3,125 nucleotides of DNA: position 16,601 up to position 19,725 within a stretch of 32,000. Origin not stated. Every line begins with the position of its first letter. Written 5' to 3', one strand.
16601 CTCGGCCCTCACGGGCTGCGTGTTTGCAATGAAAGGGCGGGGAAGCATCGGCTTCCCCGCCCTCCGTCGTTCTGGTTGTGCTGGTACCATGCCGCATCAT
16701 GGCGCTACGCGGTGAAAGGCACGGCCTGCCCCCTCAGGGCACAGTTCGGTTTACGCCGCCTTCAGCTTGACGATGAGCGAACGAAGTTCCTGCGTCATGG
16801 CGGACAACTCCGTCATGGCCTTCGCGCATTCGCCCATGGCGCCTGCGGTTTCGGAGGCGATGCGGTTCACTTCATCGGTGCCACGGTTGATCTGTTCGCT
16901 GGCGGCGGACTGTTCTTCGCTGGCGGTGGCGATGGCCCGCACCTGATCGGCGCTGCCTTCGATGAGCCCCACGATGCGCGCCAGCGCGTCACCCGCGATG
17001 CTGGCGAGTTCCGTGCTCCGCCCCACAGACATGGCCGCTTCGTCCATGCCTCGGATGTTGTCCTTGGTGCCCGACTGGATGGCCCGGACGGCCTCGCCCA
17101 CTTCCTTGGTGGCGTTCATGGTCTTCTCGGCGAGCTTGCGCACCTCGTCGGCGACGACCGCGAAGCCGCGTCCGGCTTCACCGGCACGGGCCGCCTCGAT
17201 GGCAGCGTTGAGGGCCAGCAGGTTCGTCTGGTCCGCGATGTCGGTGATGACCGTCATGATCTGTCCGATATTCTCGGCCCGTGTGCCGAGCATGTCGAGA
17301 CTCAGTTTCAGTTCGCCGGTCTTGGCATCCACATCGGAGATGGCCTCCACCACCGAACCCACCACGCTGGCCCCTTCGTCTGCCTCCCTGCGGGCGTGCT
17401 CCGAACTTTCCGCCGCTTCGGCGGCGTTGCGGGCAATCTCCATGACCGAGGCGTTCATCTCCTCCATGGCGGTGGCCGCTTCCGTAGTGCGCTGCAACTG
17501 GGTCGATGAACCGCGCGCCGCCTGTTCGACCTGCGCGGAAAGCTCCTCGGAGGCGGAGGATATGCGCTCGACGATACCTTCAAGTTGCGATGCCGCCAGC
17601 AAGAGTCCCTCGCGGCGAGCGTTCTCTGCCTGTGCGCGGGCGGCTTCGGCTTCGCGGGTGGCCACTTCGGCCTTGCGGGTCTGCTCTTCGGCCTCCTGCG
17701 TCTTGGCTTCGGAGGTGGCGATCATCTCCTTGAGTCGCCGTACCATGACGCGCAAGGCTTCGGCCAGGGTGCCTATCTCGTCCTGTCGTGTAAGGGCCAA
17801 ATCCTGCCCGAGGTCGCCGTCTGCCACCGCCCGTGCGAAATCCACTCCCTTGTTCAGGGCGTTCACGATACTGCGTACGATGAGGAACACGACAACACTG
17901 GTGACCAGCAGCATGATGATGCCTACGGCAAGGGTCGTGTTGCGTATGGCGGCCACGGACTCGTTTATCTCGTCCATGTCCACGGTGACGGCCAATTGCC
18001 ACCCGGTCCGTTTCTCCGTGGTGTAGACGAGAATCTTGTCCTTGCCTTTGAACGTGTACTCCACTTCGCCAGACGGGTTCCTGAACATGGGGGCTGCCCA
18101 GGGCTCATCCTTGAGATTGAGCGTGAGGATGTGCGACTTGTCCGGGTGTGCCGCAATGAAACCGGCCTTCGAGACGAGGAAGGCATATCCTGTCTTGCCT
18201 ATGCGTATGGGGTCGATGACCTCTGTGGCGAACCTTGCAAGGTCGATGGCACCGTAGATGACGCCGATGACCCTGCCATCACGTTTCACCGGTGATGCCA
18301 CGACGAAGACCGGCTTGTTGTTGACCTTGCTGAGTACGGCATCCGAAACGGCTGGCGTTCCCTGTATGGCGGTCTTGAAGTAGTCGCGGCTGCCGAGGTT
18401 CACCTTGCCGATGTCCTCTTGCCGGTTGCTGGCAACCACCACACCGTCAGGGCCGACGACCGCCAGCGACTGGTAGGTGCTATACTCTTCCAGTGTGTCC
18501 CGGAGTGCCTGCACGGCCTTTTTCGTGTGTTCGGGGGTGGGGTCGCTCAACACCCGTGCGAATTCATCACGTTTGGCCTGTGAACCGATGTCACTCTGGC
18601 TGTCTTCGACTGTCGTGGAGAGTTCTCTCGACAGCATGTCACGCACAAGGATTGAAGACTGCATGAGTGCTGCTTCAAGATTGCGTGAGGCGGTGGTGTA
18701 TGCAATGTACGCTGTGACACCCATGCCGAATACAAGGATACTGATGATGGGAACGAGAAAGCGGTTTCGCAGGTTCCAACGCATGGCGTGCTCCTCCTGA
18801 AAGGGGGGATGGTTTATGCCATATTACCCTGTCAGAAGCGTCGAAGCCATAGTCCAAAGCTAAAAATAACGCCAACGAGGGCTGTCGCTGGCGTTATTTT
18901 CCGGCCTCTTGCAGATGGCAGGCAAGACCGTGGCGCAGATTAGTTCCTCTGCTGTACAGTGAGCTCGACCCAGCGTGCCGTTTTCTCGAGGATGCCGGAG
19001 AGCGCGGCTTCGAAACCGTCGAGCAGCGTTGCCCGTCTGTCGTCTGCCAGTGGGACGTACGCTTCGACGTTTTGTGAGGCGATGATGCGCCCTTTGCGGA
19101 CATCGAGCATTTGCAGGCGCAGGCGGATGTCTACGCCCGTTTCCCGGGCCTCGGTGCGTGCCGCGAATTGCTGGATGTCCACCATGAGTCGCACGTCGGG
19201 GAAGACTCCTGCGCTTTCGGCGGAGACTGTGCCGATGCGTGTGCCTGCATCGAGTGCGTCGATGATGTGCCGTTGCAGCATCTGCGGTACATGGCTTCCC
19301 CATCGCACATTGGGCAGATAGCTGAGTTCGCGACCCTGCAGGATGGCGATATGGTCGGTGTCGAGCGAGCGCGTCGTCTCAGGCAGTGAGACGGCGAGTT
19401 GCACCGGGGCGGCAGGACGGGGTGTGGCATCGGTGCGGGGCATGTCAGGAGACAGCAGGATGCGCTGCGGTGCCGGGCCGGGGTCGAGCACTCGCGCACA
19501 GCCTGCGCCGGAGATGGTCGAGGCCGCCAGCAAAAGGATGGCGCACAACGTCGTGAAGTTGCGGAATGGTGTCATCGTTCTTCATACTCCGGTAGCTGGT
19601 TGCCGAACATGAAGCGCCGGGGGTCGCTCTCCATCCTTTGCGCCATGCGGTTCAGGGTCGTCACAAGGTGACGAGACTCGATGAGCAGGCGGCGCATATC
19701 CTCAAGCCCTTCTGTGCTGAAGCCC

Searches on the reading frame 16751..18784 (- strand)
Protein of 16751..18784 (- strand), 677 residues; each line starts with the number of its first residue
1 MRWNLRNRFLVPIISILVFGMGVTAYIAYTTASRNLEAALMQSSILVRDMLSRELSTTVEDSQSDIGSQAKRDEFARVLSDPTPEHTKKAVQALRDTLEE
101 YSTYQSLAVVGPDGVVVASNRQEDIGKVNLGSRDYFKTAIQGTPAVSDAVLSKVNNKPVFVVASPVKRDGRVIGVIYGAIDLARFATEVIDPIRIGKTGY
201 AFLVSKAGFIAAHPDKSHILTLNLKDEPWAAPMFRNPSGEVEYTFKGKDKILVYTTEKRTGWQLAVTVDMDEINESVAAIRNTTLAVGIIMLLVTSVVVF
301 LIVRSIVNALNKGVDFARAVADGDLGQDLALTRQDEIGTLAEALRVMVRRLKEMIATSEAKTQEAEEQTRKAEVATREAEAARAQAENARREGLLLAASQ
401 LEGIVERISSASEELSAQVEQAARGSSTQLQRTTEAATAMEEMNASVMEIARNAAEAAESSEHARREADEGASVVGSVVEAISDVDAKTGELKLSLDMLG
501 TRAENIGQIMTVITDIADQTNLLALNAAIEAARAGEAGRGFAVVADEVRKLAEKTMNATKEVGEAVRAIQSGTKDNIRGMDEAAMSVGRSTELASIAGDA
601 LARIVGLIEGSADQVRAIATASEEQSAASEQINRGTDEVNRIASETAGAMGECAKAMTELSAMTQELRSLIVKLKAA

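Call 7: search_protein_families(library=pfam, proteins=[window:16751-18784:-], max_evalue=0.01)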
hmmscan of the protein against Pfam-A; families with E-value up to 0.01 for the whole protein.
window:16751-18784:- (677 aa): 10 families
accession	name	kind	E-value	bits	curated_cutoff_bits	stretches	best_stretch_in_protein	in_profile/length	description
PF00015.26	MCPsignal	-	6.7e-47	160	34.6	1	459-642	2-171/172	Methyl-accepting chemotaxis protein (MCP) signalling domain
PF02743.24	dCache_1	-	1.7e-27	97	45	1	52-267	19-240/240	Cache domain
PF17201.10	Cache_3-Cache_2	-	1.2e-13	51.5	27.7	1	152-282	153-298/299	Cache 3/Cache 2 fusion domain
PF00672.30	HAMP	-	2.1e-08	34.8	25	1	302-353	2-53/53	HAMP domain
PF23846.1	Cache_WalK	-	2.9e-07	31.3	27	1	96-177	4-89/92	WalK sensor protein kinase Chache domain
PF17203.10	sCache_3_2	-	1.8e-05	25.2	28.4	1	81-178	33-124/140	Single cache domain 3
PF14827.12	dCache_3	-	0.00035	20.7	25.7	1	71-213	35-172/239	Double sensory domain of two-component sensor kinase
PF06785.16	UPF0242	-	0.0028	18.2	33.5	1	283-445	34-171/194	Uncharacterised protein family (UPF0242) N-terminus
PF22673.2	MCP-like_PDC_1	-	0.0043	17.9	27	1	93-185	21-111/113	Methyl-accepting chemotaxis protein-like, first PDC sensor domain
PF20155.4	TMP_3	-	0.0044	17.2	41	1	434-512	4-82/192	Tape measure protein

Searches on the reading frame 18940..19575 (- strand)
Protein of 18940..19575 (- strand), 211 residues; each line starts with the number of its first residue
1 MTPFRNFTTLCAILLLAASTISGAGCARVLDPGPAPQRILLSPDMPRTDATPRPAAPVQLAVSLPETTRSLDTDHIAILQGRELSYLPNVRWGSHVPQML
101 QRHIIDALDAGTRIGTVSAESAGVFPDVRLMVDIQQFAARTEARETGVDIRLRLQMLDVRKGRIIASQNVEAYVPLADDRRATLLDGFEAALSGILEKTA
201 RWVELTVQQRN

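Call 7: search_protein_families(library=pfam, proteins=[window:18940-19575:-], max_evalue=0.01)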
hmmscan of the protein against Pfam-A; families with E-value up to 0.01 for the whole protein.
window:18940-19575:- (211 aa): 1 family
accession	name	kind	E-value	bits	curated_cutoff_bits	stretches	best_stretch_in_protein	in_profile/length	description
PF03886.18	ABC_trans_aux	-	2.6e-16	60.1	26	1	41-195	3-156/161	ABC-type transport auxiliary lipoprotein component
